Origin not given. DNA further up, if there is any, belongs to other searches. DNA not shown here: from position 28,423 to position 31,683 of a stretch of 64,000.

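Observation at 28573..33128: Orphan AddB-like helicase-nuclease subunit, with no AddA, co-clustered with yhaM exonuclease and recO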

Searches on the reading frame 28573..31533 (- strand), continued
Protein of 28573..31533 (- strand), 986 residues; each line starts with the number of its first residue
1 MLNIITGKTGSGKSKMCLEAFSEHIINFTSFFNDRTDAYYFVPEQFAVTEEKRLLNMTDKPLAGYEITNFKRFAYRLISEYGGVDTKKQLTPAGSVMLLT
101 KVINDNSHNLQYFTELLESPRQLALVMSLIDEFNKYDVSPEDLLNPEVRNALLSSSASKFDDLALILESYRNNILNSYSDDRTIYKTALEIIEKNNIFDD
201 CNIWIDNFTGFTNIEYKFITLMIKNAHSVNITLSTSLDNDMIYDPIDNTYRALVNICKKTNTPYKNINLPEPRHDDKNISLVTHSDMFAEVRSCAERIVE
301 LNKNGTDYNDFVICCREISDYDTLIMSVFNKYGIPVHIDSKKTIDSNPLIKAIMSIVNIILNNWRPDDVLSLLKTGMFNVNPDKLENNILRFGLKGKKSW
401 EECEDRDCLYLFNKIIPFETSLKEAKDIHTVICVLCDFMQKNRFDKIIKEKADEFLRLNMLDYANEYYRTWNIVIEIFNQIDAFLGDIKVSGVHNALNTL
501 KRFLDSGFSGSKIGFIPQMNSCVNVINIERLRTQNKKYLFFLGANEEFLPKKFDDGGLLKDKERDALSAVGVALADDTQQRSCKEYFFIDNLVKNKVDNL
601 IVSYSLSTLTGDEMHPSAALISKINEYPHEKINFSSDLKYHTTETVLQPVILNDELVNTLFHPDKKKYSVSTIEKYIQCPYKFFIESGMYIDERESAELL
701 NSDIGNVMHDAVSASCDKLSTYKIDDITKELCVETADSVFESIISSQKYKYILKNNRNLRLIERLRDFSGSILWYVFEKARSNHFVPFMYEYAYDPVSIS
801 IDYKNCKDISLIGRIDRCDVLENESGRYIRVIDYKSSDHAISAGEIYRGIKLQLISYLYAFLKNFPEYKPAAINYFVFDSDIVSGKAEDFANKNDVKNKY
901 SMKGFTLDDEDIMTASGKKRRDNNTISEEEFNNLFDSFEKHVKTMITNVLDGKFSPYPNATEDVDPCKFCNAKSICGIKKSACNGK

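Call 15: find_related_loci(query=A1, collection=genome_contigs, flank=10000)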
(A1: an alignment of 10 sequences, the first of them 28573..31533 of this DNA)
Query A1 (986 aa) in genome_contigs; peptide patterns used: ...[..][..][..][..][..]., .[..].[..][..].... (x = any residue, [..] = any of these).
40 stretches matched a pattern; 11 encode a relative of the query (tblastn E <= 1e-3); 11 distinct loci.
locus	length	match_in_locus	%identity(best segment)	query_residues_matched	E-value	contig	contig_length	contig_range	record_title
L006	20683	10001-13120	33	1-977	0e+0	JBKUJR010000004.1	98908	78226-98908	MAG: Clostridia bacterium isolate 29-1_92 NODE_246_length_98908_cov_7.757144, whole genome shotgun sequence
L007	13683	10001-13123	32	1-977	1e-176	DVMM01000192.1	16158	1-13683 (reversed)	MAG TPA_asm: Candidatus Egerieisoma faecipullorum isolate CHK195-4489 CHK195__C311933_L16158_ERR3414590, whole genome sh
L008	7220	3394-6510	32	1-977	2e-170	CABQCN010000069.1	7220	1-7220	MAG TPA_asm: uncultured Ruminococcaceae bacterium isolate MGYG-HGUT-00455 genome assembly, contig: GUT_GENOME011015_69,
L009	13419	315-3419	34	1-977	3e-160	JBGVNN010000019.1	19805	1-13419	MAG: Candidatus Egerieisoma sp. isolate fecal_MAG_233 fecal_MAG_233_contig_0019, whole genome shotgun sequence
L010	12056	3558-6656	30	1-977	2e-141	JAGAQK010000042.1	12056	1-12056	MAG: Clostridia bacterium isolate RGIG8679 Water_deer_Colon-2__c109884, whole genome shotgun sequence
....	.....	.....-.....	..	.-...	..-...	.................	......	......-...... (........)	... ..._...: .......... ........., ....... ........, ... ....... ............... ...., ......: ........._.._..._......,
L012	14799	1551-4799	21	1-976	2e-52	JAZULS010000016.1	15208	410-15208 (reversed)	MAG: Eubacteriales bacterium isolate T1900044904_TS20190370.MAGScoT_cleanbin_000023 SGB_3305_k141_534422, whole genome s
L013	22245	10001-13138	32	1-977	3e-164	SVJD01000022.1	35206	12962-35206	MAG: Oscillospiraceae bacterium isolate SIG426 NODE_25888_length_35206_cov_5.622452, whole genome shotgun sequence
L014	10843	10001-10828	37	1-277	2e-46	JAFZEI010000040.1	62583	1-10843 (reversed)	MAG: Clostridia bacterium isolate RGIG7689 Water_buffalos_Rectum-2__c288651, whole genome shotgun sequence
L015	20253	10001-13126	31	1-977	8e-160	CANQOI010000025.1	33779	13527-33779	MAG: uncultured Clostridia bacterium isolate Lapin-032__bin8 genome assembly, contig: Lapin-032__NODE_2088_length_33779_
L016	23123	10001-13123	32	1-977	7e-176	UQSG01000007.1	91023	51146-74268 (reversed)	uncultured Clostridium sp. isolate UMGS593 genome assembly, contig: NODE_291_length_91023_cov_7.606026, whole genome sho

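Call 17: find_encoding_contigs(protein=P0011, flank=8000, max_places=1)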
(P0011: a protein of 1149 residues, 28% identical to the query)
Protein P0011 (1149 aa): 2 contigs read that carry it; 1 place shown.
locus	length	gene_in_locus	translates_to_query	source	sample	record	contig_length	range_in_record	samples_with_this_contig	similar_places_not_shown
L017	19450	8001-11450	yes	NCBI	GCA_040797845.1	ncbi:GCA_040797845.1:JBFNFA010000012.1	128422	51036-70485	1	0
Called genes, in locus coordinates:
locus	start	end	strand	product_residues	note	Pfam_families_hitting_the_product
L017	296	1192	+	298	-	PF01820:Dala_Dala_lig_N, PF01071:GARS_A, PF02655:ATP-grasp_3, PF02786:CPSase_L_D2 (weak), PF08443:RimK, PF02222:ATP-grasp (weak), PF07478:Dala_Dala_lig_C, PF13535:ATP-grasp_4 (weak)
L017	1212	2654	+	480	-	PF00392:GntR, PF00155:Aminotran_1_2, PF00266:Aminotran_5 (weak), PF12897:Asp_aminotransf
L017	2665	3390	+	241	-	PF00027:cNMP_binding, PF13545:HTH_Crp_2, PF00325:Crp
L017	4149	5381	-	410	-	PF00753:Lactamase_B, PF19583:ODP, PF00258:Flavodoxin_1, PF12724:Flavodoxin_5 (weak)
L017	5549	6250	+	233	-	PF04405:ScdA_N, PF01814:Hemerythrin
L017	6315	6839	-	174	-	-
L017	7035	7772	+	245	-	-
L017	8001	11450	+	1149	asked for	PF21445:ADDB_N, PF27467:AddB_5th, PF12705:PDDEXK_1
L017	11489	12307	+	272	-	PF00376:MerR, PF13411:MerR_1, PF09278:MerR-DNA-bind (weak), PF06445:GyrI-like (weak)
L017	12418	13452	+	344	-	PF13303:PTS_EIIC_2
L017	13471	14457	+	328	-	PF00389:2-Hacid_dh, PF02826:2-Hacid_dh_C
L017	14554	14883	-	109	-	-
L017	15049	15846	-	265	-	PF01261:AP_endonuc_2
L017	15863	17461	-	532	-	PF00389:2-Hacid_dh, PF02826:2-Hacid_dh_C, PF19304:PGDH_inter, PF01842:ACT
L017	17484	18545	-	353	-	PF00266:Aminotran_5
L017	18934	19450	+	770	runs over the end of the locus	PF13426:PAS_9 (faint), PF00989:PAS (weak), PF08447:PAS_3, PF00990:GGDEF, PF13487:HD_5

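Call 18: find_encoding_contigs(protein=P0018, flank=8000, max_places=1)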
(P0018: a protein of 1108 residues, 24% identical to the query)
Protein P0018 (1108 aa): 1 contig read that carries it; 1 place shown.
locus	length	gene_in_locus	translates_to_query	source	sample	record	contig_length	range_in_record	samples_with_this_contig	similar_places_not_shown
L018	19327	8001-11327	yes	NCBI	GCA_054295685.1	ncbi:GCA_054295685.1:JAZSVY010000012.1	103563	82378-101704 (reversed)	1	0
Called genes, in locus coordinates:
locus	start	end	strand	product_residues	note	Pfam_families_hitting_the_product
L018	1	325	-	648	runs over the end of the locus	PF03190:Thioredox_DsbH, PF13899:Thioredoxin_7, PF03663:Glyco_hydro_76 (faint), PF07470:Glyco_hydro_88 (faint), PF06662:C5-epim_C (faint), PF01532:Glyco_hydro_47 (faint)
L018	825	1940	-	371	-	PF01098:FTSW_RODA_SPOVE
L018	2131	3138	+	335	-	PF03590:AsnA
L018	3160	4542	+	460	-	PF01336:tRNA_anti-codon, PF00152:tRNA-synt_2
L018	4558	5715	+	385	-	PF01757:Acyl_transf_3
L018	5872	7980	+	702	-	-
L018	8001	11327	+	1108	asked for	PF21445:ADDB_N, PF12705:PDDEXK_1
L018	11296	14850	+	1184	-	PF00580:UvrD-helicase, PF13245:AAA_19 (weak), PF13361:UvrD_C, PF13538:UvrD_C_2 (weak), PF12705:PDDEXK_1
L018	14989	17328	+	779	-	PF02190:LON_substr_bdg, PF13191:AAA_16 (faint), PF00004:AAA, PF07724:AAA_2 (weak), PF07728:AAA_5, PF22667:Lon_lid, PF05362:Lon_C, PF13541:ChlI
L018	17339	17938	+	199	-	PF01926:MMR_HSR1, PF02421:FeoB_N, PF00350:Dynamin_N (faint)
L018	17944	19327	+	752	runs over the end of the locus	PF00580:UvrD-helicase, PF01443:Viral_helicase1 (faint), PF13086:AAA_11 (faint), PF13245:AAA_19, PF13604:AAA_30 (faint), PF13361:UvrD_C, PF13538:UvrD_C_2, PF21196:PcrA_UvrD_tudor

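Call 22: find_related_loci(query=A1, collection=metagenome_contigs, flank=10000)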
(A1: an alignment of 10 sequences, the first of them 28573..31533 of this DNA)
Query A1 (986 aa) in metagenome_contigs; peptide patterns used: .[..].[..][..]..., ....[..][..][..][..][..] (x = any residue, [..] = any of these).
169 stretches matched a pattern; 7 encode a relative of the query (tblastn E <= 1e-3); 7 distinct loci.
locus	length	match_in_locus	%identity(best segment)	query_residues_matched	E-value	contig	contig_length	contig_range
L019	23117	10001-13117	33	1-977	2e-178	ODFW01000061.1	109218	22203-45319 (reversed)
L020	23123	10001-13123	32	1-977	3e-175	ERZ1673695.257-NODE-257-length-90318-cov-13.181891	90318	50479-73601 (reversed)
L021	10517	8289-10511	36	1-709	5e-139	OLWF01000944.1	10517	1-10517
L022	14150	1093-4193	31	1-977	3e-164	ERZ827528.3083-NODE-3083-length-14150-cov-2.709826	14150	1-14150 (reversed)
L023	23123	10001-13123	32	1-977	5e-179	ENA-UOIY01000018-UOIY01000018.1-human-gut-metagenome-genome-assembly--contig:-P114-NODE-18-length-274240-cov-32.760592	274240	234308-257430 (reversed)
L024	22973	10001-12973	24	126-981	4e-62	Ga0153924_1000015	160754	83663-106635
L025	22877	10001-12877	24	158-981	2e-61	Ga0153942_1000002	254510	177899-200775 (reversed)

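Call 26: find_encoding_contigs(protein=P0012, flank=8000, max_places=1)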
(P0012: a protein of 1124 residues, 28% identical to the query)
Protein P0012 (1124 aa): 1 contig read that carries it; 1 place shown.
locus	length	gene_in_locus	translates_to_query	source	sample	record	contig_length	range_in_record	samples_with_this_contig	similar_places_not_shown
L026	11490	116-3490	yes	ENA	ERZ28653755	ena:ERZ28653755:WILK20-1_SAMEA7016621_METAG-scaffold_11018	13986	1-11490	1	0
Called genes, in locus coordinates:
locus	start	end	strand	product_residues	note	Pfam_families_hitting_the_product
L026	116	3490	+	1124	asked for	PF21445:ADDB_N, PF27467:AddB_5th, PF12705:PDDEXK_1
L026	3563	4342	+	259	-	PF02578:Cu-oxidase_4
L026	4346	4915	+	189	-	PF03167:UDG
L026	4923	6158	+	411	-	PF14691:Fer4_20, PF01946:Thi4 (weak), PF00890:FAD_binding_2 (weak), PF01494:FAD_binding_3 (weak), PF07992:Pyr_redox_2, PF13450:NAD_binding_8, PF13738:Pyr_redox_3, PF00070:Pyr_redox, +9 more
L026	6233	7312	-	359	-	-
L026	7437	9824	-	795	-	PF00133:tRNA-synt_1, PF01406:tRNA-synt_1e (faint), PF09334:tRNA-synt_1g, PF13603:tRNA-synt_1_2, PF00133:tRNA-synt_1, PF08264:Anticodon_1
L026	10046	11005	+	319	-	-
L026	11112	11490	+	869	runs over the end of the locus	PF00171:Aldedh, PF13685:Fe-ADH_2 (faint), PF00465:Fe-ADH, PF25137:ADH_Fe_C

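Call 27: find_encoding_contigs(protein=P0015, flank=8000, max_places=1)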
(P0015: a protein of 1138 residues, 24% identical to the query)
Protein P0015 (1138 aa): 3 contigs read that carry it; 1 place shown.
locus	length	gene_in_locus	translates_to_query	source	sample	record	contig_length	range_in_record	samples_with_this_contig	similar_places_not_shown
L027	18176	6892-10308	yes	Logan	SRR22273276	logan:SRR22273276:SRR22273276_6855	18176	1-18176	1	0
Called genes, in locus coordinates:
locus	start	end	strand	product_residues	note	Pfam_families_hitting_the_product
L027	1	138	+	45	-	?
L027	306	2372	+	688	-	PF00270:DEAD (weak), PF04851:ResIII (faint), PF13307:Helicase_C_2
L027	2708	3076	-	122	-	PF12670:DUF3792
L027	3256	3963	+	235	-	PF02535:Zip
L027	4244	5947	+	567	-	PF02770:Acyl-CoA_dh_M (weak), PF00441:Acyl-CoA_dh_1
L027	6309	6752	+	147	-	PF04657:DMT_YdcZ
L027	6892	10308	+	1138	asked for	PF00580:UvrD-helicase (weak), PF21445:ADDB_N, PF13361:UvrD_C, PF27467:AddB_5th, PF12705:PDDEXK_1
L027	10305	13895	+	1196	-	PF00580:UvrD-helicase, PF13245:AAA_19, PF13361:UvrD_C, PF13538:UvrD_C_2 (faint), PF12705:PDDEXK_1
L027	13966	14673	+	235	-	-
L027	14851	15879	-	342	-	PF09986:DUF2225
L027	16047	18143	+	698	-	PF00571:CBS, PF00989:PAS, PF13426:PAS_9 (weak), PF00989:PAS (weak), PF13426:PAS_9, PF00158:Sigma54_activat, PF14532:Sigma54_activ_2, PF25601:AAA_lid_14, +2 more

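Call 51: list_cluster_members(proteins=[window:28573-31533:-, L007:10001-13141:+, L010:3558-6680:+, L013:10001-13162:+, L028:9980-13126:+, L029:10026-13352:+, L006:8993-9982:+])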
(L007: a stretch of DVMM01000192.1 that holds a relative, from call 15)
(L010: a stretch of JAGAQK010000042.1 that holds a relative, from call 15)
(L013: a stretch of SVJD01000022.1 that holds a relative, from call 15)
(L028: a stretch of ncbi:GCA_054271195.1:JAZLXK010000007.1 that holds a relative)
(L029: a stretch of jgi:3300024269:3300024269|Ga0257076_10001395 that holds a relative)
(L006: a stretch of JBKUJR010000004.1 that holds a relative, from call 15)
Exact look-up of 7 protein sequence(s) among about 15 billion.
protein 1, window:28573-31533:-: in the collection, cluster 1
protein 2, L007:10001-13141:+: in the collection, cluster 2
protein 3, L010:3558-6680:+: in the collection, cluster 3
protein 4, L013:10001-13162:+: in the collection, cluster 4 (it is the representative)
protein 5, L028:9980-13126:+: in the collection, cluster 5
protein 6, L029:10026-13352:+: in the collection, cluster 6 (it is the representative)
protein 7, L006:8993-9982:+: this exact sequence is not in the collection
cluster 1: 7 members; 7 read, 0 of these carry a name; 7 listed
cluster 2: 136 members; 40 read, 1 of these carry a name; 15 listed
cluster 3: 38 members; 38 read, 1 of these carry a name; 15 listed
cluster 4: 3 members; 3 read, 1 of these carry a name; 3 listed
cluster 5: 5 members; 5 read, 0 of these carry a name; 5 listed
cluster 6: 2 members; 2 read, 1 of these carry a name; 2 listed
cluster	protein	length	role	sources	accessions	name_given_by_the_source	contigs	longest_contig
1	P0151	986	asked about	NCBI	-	-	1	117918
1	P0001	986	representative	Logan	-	-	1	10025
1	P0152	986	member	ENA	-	-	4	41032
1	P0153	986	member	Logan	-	-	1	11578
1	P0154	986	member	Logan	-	-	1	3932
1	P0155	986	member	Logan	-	-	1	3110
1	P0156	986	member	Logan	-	-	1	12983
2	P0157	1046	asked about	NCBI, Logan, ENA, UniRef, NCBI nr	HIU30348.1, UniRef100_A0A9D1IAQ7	MAG TPA: exodeoxyribonuclease V subunit gamma [Candidatus Egerieisoma faecipullorum] | Exodeoxyribonuclease V subunit gamma n=1 Tax=Candidatus Egerieisoma faecipullorum ... | exodeoxyribonuclease V subunit gamma [Candidatus Egerieisoma faecipullorum]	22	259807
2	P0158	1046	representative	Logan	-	-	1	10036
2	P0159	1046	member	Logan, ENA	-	-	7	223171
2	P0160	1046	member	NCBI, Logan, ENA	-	-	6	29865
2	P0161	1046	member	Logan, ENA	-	-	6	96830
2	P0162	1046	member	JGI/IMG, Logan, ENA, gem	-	-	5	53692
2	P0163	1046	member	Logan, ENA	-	-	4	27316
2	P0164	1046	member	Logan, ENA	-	-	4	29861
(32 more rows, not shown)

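Call 52: find_encoding_contigs(protein=window:28573-31533:-, flank=1000, max_places=4)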
Protein window:28573-31533:- (986 aa): no gene with exactly this product is on record in the collection.

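Call 54: search_protein_representatives(protein=window:28573-31533:-)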
Query: 986 residues. Proteins with E-value up to 0.001 (for the whole library): 9658; up to 1e-10: 6455; up to 1e-30: 3323. The best 150 are listed.
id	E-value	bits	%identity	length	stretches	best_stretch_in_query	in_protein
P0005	0.0e+00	1446.7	64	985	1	1-984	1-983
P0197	3.6e-141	488.9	34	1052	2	276-977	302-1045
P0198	5.0e-141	488.4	34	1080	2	4-637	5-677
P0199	6.8e-137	474.8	34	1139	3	276-626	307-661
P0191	5.0e-129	448.7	32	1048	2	276-979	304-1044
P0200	6.4e-126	438.5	33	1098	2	2-632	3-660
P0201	5.7e-125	435.3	31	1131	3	279-621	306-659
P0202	2.3e-113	396.9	30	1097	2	279-978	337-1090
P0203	1.1e-110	388.0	32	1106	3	255-861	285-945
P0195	7.9e-109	381.9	31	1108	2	275-981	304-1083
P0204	1.2e-107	378.0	31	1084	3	277-624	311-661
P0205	3.9e-105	369.7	30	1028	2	276-977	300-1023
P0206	8.6e-102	358.6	31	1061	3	451-979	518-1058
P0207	3.2e-99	350.1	33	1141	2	2-629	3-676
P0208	3.2e-98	346.8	30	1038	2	278-979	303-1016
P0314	2.6e-72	261.0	29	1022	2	275-976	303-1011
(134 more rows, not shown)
